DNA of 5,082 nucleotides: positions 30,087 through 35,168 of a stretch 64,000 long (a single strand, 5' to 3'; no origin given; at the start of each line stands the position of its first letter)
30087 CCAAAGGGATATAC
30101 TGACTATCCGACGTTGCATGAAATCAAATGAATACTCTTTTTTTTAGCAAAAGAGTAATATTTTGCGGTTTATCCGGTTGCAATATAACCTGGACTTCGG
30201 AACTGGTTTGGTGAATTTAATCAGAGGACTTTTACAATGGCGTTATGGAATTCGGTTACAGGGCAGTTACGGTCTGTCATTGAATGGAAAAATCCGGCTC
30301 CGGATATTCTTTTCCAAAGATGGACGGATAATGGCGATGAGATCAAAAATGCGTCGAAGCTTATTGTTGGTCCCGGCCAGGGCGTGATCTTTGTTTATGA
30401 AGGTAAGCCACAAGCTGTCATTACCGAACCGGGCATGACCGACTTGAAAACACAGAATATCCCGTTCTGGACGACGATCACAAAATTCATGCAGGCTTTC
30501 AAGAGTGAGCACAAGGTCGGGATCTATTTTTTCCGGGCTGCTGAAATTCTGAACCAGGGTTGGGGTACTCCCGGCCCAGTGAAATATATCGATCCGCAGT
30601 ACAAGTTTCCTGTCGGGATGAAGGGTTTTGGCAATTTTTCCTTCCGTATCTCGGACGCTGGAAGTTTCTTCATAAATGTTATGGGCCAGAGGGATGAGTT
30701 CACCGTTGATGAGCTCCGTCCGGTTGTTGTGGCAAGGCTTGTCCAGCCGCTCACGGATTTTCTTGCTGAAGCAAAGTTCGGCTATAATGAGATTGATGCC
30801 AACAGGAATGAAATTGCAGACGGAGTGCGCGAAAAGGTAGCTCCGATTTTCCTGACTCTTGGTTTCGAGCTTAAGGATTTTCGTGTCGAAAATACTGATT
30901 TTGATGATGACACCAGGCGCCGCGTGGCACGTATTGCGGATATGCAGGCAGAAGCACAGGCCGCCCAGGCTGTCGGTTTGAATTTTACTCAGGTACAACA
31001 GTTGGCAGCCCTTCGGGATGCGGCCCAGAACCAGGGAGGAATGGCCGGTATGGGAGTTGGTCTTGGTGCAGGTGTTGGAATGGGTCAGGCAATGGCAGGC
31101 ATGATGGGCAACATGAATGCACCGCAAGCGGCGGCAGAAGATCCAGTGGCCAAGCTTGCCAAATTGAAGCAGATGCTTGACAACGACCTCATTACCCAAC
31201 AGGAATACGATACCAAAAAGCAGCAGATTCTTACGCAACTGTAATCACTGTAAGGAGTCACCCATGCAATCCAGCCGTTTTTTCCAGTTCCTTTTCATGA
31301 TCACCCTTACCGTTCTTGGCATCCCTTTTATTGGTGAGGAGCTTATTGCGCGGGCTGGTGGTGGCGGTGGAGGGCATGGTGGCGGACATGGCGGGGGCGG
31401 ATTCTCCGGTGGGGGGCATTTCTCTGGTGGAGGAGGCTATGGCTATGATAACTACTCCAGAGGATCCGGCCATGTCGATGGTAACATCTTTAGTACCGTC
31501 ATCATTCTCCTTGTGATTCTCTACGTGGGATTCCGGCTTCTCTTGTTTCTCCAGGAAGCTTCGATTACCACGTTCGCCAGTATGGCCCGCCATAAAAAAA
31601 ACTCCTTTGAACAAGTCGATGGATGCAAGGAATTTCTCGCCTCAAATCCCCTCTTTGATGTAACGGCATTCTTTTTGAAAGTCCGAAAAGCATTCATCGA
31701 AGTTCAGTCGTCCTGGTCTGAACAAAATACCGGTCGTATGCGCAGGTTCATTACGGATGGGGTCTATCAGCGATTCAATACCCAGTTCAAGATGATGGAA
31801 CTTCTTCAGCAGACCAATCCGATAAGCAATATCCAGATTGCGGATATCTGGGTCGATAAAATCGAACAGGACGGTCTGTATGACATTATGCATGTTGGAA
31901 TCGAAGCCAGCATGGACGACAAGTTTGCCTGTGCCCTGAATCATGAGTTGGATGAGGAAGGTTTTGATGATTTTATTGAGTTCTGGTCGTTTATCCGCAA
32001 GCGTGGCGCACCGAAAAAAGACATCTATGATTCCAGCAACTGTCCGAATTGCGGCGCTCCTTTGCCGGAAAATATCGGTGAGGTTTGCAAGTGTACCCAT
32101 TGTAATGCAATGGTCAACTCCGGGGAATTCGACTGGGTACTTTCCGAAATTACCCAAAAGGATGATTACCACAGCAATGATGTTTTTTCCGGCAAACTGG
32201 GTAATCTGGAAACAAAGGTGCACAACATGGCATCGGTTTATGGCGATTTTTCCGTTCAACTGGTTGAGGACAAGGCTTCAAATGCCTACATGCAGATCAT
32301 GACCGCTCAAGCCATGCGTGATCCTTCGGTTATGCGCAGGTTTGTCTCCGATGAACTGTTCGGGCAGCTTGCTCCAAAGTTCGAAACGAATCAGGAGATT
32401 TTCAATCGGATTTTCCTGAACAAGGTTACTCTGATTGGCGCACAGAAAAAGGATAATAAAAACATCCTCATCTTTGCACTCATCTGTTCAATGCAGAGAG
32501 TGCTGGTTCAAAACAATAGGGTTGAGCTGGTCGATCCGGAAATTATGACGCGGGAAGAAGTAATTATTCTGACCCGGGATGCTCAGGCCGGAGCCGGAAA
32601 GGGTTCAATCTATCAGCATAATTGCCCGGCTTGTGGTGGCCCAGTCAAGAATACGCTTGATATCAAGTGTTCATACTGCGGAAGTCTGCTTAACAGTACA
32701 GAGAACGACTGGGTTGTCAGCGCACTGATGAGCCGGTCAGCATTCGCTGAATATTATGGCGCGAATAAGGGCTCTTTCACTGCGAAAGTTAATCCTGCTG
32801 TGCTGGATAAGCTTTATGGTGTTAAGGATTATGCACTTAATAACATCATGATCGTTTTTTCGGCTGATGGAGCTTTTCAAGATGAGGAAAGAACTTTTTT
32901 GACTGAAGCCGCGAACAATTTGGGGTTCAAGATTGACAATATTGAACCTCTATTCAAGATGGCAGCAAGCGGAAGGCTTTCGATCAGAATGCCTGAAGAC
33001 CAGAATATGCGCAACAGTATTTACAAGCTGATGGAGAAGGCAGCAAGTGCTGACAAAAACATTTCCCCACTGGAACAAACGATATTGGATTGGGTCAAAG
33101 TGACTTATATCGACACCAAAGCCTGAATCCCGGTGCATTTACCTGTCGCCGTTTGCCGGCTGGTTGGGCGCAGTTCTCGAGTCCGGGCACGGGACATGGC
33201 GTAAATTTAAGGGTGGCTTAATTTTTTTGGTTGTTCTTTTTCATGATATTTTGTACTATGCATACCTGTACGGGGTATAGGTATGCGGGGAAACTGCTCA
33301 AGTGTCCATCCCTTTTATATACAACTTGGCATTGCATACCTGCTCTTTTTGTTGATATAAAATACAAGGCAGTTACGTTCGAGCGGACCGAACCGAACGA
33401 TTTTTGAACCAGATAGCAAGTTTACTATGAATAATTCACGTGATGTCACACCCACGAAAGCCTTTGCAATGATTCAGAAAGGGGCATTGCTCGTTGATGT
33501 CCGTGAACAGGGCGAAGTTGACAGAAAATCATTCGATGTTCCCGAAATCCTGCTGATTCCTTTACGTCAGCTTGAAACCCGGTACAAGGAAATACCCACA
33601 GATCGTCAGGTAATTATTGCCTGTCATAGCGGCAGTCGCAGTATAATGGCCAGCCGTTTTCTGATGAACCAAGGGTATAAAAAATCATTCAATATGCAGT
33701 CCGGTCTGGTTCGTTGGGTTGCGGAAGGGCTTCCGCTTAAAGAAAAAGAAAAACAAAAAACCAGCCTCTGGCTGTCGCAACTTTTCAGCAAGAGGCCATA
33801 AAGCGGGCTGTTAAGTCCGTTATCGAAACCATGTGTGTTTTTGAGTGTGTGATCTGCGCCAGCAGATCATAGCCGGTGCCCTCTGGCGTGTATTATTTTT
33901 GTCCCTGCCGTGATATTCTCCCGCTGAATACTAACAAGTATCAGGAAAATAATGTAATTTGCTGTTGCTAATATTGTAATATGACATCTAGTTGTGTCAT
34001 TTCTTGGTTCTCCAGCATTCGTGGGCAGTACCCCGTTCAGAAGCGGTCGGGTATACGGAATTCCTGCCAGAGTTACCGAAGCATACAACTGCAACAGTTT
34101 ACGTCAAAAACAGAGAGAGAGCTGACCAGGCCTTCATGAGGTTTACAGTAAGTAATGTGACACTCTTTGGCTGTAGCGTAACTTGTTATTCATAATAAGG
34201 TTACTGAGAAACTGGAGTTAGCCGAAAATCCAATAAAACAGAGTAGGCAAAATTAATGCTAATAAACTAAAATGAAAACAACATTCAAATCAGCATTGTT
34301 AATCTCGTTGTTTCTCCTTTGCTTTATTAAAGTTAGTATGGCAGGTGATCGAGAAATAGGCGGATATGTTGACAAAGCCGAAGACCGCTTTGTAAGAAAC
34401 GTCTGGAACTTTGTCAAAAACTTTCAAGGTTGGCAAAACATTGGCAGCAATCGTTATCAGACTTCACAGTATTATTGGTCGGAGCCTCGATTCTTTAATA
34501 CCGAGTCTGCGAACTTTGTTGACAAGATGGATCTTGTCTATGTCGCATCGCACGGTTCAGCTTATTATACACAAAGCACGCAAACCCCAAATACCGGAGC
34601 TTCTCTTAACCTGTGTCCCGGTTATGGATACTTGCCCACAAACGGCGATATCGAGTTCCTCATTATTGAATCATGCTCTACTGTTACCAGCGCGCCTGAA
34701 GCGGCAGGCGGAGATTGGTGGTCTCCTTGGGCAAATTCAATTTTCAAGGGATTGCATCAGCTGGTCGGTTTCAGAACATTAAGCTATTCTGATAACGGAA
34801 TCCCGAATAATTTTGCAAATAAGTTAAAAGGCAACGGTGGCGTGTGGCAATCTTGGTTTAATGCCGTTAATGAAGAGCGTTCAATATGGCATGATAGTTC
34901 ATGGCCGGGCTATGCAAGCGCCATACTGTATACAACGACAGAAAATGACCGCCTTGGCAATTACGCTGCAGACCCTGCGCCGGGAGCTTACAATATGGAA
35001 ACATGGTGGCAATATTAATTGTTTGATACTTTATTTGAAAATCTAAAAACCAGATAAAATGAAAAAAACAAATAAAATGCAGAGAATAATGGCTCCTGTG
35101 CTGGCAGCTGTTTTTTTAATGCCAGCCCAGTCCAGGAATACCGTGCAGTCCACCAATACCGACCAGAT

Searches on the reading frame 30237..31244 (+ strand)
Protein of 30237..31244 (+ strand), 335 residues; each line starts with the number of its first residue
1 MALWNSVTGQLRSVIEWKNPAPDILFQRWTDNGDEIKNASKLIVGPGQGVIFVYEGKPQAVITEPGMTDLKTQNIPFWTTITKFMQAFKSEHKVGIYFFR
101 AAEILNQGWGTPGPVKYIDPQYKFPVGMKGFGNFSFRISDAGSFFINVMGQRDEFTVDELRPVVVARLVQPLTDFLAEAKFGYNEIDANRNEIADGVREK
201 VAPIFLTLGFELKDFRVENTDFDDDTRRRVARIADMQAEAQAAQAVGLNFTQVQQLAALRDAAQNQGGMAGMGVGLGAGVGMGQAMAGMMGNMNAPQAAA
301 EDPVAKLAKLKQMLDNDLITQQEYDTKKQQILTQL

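Call 3: search_protein_families(library=pfam, proteins=[window:30237-31244:+], max_evalue=0.1)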
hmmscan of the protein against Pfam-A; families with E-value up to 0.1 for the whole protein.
window:30237-31244:+ (335 aa): 4 families
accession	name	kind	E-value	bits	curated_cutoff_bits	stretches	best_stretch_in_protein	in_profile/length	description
PF13421.11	Band_7_1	-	2.9e-38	132.1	24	1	28-237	3-210/211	SPFH domain-Band 7 family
PF01145.31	Band_7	-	3.5e-08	34.1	23.6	1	44-245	3-170/176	SPFH domain / Band 7 family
PF09851.14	SHOCT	-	1.4e-07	31.5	27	1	306-332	2-28/28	Short C-terminal domain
PF05120.17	GvpG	-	0.011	16.3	30.6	1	305-335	35-65/67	Gas vesicle protein G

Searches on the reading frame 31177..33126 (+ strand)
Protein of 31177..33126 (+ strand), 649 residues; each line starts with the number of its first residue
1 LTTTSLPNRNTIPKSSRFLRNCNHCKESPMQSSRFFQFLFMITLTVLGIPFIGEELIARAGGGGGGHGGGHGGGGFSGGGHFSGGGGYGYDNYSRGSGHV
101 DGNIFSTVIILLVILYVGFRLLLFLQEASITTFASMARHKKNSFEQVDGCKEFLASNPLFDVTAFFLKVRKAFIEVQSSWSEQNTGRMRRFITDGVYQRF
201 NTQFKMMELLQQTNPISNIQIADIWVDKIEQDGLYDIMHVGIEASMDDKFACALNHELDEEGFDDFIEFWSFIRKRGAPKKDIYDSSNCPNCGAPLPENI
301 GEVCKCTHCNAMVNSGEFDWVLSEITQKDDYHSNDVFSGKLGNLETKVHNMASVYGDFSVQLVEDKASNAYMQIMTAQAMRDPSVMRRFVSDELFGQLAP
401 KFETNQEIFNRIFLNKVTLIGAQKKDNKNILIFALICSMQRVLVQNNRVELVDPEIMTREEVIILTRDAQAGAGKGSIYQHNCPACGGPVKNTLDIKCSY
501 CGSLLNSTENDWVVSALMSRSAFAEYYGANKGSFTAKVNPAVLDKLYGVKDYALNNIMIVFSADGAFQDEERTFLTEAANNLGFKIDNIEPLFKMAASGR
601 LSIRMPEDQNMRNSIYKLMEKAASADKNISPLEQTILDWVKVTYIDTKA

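Call 3: search_protein_families(library=pfam, proteins=[window:31177-33126:+], max_evalue=0.1)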
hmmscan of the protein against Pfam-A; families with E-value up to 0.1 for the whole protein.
window:31177-33126:+ (649 aa): 4 families
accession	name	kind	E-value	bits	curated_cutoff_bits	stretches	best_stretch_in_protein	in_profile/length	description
PF04280.21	Tim44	-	1.3e-14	55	29.6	2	150-279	5-136/147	Tim44-like domain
PF12773.13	DZR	-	0.00092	19.8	27.3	0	285-315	11-36/45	Double zinc ribbon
PF13248.11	Zn_ribbon_3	-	0.015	15.2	27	1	482-504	4-25/26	zinc-ribbon domain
PF05099.18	TerB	-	0.039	14.7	24.4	0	556-586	80-110/118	Tellurite resistance protein TerB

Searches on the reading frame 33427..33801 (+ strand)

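Call 3: search_protein_families(library=pfam, proteins=[window:33427-33801:+], max_evalue=0.1)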
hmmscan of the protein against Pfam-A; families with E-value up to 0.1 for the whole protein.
window:33427-33801:+ (124 aa): 1 family
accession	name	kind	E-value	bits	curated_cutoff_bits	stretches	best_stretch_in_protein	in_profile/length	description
PF00581.25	Rhodanese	-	8.8e-10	39.4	22.2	1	10-99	3-101/102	Rhodanese-like domain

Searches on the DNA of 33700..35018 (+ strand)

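Call 45: search_rna_families(source=window, start=33700, end=34400, threshold=evalue, max_evalue=1)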
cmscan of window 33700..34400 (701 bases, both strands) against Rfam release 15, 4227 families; matches with E-value up to 1: 2.
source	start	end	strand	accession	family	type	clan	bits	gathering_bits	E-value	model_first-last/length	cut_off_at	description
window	34212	34249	+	RF02914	DUF805b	Cis-reg;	CL00115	40.3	35.6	6.1e-10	1-35/35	no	DUF805b RNA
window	34205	34316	-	RF01295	SCARNA7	Gene; snRNA; snoRNA; scaRNA;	-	14.4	65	0.29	1-330/330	no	Small Cajal body-specific RNA 7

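Call 46: search_rna_families(source=window, start=34150, end=34300, threshold=evalue, max_evalue=0.01, show_alignments=1)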
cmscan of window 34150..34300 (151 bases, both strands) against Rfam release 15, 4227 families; matches with E-value up to 0.01: 1.
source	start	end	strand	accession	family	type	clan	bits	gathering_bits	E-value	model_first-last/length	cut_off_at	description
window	34212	34249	+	RF02914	DUF805b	Cis-reg;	CL00115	40.3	35.6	1.3e-10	1-35/35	no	DUF805b RNA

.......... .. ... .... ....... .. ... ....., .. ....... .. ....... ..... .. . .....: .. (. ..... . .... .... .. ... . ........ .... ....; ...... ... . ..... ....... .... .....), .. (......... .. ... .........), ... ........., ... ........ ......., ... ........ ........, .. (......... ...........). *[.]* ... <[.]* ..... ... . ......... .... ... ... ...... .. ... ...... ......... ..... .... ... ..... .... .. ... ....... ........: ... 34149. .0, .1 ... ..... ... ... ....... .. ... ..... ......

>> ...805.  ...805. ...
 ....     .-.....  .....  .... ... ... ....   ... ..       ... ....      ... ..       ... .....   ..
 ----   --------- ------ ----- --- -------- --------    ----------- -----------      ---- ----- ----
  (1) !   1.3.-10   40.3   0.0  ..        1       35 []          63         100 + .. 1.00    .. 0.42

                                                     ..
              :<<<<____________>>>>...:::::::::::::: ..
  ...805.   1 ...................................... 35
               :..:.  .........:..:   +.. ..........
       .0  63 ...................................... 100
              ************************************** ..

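Call 79: search_rna_families(sources=[L001, L002, L003, L004, L005, L006, L018, L019, L020, L024], threshold=gathering)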
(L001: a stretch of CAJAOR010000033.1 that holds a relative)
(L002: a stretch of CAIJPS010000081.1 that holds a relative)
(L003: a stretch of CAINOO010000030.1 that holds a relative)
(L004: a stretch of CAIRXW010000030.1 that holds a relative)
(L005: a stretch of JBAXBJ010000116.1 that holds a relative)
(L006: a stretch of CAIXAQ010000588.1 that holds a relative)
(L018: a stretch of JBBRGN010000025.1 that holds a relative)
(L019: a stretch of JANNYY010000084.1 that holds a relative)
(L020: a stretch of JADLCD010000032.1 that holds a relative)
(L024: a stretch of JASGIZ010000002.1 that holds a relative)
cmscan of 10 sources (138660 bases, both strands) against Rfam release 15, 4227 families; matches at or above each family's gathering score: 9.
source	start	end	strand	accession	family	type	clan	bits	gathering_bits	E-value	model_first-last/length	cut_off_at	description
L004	9941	9975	+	RF02914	DUF805b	Cis-reg;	CL00115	48.9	35.6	1.5e-10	1-35/35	no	DUF805b RNA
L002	7303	7337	+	RF02914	DUF805b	Cis-reg;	CL00115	48.5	35.6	2.1e-10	1-35/35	no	DUF805b RNA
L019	11797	11834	+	RF02914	DUF805b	Cis-reg;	CL00115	47.1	35.6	6.1e-10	1-35/35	no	DUF805b RNA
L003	8634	8668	+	RF02914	DUF805b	Cis-reg;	CL00115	46.5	35.6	9.5e-10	1-35/35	no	DUF805b RNA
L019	7540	7577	+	RF02914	DUF805b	Cis-reg;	CL00115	46.5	35.6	9.5e-10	1-35/35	no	DUF805b RNA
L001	63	100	+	RF02914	DUF805b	Cis-reg;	CL00115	44.8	35.6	3.8e-09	1-35/35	no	DUF805b RNA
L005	9941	9976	+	RF02914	DUF805b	Cis-reg;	CL00115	44.3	35.6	5.5e-09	1-35/35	no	DUF805b RNA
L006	3416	3451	+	RF02914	DUF805b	Cis-reg;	CL00115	44.3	35.6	5.5e-09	1-35/35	no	DUF805b RNA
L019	9904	9939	+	RF02914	DUF805b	Cis-reg;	CL00115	40.7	35.6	9.1e-08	1-35/35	no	DUF805b RNA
